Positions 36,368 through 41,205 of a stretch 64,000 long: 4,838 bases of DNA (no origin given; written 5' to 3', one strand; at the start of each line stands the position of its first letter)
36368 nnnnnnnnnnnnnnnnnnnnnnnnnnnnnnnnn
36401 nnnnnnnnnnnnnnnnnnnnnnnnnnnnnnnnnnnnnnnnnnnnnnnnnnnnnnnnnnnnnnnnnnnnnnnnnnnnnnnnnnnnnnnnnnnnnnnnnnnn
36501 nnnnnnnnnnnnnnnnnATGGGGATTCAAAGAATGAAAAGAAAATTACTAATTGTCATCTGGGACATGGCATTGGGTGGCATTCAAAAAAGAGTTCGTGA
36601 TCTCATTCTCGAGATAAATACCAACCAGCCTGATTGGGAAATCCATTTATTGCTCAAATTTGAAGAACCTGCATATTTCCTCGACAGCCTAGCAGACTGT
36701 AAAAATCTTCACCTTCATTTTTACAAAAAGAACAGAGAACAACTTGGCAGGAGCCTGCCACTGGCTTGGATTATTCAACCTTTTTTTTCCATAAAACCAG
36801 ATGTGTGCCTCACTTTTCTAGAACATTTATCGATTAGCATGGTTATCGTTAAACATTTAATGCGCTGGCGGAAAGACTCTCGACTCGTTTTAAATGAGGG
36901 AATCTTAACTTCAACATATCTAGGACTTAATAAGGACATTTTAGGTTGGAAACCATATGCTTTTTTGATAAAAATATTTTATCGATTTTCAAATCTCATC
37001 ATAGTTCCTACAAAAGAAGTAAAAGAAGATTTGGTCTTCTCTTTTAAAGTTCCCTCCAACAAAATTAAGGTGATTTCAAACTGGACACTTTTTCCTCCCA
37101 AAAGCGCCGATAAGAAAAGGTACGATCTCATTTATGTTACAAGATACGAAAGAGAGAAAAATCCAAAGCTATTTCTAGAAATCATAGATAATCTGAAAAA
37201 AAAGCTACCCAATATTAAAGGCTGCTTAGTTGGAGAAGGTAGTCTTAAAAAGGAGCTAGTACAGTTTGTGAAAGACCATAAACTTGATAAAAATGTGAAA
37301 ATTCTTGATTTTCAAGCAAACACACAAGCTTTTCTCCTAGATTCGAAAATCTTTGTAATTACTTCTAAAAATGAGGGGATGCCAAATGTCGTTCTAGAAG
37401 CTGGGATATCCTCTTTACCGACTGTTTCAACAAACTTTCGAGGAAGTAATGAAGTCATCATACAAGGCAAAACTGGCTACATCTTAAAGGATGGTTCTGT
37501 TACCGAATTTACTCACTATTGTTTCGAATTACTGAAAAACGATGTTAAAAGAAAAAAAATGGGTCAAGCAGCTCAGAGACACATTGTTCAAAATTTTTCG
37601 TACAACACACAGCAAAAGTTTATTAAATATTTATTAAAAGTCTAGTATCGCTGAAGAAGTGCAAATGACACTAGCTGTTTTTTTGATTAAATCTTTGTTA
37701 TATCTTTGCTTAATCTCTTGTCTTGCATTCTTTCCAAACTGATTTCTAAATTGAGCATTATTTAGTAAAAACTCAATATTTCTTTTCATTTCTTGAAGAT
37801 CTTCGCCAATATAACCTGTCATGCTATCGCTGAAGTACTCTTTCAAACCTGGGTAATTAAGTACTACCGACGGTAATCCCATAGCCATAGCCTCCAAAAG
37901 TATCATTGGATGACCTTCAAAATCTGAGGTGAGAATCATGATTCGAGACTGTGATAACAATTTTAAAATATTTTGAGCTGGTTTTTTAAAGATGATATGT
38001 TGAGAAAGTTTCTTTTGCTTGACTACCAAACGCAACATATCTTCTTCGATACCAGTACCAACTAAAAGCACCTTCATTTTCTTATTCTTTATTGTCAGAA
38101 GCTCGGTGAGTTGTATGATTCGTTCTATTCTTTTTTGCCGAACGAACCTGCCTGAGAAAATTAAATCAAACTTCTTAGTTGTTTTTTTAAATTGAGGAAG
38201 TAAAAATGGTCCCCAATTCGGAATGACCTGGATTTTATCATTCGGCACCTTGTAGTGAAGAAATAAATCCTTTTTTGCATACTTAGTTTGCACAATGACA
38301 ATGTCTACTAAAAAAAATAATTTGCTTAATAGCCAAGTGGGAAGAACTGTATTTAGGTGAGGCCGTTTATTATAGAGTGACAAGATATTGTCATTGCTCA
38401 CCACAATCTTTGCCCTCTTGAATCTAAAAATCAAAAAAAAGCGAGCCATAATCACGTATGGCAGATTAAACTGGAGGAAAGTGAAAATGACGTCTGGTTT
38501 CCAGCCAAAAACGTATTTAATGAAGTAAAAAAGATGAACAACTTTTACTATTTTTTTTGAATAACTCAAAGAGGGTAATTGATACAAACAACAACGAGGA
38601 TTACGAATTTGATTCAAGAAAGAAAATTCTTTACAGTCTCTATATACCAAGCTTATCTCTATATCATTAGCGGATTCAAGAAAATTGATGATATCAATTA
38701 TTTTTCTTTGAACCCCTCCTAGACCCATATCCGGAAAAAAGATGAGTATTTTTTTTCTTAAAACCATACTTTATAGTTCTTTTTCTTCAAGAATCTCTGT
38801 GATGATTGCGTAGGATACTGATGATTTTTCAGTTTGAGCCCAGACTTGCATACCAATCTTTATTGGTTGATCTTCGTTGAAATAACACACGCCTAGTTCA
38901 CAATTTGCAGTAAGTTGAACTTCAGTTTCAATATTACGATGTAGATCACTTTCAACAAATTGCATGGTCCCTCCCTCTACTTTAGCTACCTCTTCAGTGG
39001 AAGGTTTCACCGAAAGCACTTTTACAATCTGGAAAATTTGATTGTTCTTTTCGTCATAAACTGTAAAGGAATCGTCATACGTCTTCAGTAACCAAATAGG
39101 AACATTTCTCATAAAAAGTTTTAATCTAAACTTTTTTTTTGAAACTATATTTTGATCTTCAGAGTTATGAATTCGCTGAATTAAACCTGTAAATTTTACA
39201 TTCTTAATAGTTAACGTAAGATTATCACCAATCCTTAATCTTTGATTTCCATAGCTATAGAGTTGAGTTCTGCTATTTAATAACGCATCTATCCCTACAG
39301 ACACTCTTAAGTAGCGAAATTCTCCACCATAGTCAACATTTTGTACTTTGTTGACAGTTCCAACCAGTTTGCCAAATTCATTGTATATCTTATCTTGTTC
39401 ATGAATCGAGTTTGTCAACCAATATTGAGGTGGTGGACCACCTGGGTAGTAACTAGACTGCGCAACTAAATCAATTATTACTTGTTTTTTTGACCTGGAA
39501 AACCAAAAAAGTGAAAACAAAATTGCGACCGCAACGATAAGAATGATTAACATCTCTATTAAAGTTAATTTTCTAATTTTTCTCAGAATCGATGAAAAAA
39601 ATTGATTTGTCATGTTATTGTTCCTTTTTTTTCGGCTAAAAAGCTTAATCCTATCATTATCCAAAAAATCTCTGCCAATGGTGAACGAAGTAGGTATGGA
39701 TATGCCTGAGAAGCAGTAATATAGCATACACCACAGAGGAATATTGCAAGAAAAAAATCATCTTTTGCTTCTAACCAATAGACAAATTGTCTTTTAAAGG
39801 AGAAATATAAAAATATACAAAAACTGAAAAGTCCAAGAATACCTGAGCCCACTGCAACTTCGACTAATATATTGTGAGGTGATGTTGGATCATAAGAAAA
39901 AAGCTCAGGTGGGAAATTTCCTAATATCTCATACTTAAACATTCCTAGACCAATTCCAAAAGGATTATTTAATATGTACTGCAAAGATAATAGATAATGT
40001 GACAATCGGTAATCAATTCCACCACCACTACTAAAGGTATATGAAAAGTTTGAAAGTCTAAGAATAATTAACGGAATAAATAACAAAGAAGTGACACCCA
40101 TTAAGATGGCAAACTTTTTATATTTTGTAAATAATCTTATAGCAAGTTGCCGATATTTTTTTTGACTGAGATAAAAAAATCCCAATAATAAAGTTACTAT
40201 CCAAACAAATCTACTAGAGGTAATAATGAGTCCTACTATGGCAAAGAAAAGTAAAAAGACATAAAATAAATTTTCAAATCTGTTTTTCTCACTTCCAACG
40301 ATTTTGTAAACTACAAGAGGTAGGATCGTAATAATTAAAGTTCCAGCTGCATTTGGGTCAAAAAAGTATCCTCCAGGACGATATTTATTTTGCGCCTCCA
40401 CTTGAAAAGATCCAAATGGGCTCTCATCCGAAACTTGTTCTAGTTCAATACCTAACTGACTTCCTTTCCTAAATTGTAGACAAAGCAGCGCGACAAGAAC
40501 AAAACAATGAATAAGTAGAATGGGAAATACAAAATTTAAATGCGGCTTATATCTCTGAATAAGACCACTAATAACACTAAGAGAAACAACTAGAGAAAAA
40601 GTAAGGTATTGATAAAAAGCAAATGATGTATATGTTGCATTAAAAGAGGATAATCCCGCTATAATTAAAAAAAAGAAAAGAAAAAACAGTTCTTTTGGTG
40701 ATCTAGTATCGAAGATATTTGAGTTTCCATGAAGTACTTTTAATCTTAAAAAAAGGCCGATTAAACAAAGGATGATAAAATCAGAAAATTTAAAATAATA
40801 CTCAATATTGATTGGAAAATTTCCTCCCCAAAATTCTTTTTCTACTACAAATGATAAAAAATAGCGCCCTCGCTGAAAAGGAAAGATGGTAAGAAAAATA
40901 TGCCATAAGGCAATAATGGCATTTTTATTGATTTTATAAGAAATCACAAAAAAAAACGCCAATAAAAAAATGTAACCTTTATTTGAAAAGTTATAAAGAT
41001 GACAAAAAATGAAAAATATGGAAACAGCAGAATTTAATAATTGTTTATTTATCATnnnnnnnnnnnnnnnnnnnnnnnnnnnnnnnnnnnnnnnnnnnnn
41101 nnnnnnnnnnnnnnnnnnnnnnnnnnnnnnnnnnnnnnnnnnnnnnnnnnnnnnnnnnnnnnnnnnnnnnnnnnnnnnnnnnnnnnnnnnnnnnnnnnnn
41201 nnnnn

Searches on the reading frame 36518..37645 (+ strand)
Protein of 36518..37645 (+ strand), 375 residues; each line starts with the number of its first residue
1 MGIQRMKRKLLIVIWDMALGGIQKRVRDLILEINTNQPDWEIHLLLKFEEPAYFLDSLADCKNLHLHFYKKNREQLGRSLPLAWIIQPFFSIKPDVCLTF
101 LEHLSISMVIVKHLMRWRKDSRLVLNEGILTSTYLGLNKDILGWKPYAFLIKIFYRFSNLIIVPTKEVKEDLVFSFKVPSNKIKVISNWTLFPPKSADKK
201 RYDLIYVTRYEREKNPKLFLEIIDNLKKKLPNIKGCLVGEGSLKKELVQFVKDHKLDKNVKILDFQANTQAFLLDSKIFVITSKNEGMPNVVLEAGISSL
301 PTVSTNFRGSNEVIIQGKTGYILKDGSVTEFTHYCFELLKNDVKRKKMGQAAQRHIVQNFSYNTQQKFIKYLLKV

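Call 5: search_protein_families(library=pfam, proteins=[window:36518-37645:+], max_evalue=0.01)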
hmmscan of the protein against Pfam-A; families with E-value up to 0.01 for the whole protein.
window:36518-37645:+ (375 aa): 3 families
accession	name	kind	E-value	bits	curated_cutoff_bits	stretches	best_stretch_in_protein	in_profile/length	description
PF00534.26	Glycos_transf_1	-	1.2e-32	113.2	26.4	1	190-354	4-171/172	Glycosyl transferases group 1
PF13692.12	Glyco_trans_1_4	-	1.4e-24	87.4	27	1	203-341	3-142/142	Glycosyl transferases group 1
PF13439.12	Glyco_transf_4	-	1e-05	26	28.5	1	21-188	3-164/170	Glycosyltransferase Family 4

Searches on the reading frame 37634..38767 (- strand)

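Call 5: search_protein_families(library=pfam, proteins=[window:37634-38767:-], max_evalue=0.01)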
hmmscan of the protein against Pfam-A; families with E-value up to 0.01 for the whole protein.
window:37634-38767:- (377 aa): 6 families
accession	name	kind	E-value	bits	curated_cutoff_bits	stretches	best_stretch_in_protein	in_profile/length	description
PF00534.26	Glycos_transf_1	-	6.4e-31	107.6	26.4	1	192-350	8-171/172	Glycosyl transferases group 1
PF13692.12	Glyco_trans_1_4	-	9e-21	75.1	27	1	201-337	3-142/142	Glycosyl transferases group 1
PF13439.12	Glyco_transf_4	-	2.1e-11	44.6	28.5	1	17-184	2-164/170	Glycosyltransferase Family 4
PF13524.12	Glyco_trans_1_2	-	1.4e-08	35.2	25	1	231-357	15-134/144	Glycosyl transferase-like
PF20706.3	GT4-conflict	-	1.7e-05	24.4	26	1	198-319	196-327/385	Family 4 Glycosyltransferase in conflict systems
PF13579.12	Glyco_trans_4_4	-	0.0057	17.4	29.7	1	76-185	57-158/158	Glycosyl transferase 4-like domain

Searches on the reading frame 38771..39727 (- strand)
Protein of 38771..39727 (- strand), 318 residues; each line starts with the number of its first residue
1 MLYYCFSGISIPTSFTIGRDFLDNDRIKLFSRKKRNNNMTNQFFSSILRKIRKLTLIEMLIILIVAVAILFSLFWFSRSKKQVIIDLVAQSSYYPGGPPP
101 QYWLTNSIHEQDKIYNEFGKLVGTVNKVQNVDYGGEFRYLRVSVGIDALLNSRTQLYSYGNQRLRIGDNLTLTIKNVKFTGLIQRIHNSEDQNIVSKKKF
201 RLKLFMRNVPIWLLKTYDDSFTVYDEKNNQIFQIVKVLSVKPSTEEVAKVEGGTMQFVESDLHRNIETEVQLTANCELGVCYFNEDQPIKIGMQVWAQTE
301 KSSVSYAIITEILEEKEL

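Call 5: search_protein_families(library=pfam, proteins=[window:38771-39727:-], max_evalue=0.01)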
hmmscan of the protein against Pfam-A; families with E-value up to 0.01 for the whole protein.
window:38771-39727:- (318 aa): 2 families
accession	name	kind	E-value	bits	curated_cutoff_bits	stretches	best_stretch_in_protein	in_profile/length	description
PF14221.11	DUF4330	-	2.1e-05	25.2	27.6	0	196-304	51-159/167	Domain of unknown function (DUF4330)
PF05239.21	PRC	-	0.0071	16.8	21.2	0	113-163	13-62/78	PRC-barrel domain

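Call 78: search_protein_families(library=ncbifam, proteins=[window:38771-39727:-], max_evalue=0.001)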
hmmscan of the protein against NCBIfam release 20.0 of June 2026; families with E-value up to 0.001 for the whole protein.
window:38771-39727:- (318 aa): 0 families

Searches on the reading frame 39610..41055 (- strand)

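Call 5: search_protein_families(library=pfam, proteins=[window:39610-41055:-], max_evalue=0.01)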
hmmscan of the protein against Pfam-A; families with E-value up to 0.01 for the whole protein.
window:39610-41055:- (481 aa): 1 family
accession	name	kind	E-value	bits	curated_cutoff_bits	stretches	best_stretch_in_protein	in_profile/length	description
PF04932.20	Wzy_C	-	3.7e-13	50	31.7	1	267-413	1-149/149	O-Antigen ligase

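Call 78: search_protein_families(library=ncbifam, proteins=[window:39610-41055:-], max_evalue=0.001)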
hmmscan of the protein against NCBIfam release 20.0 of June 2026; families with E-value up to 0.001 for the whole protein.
window:39610-41055:- (481 aa): 0 families
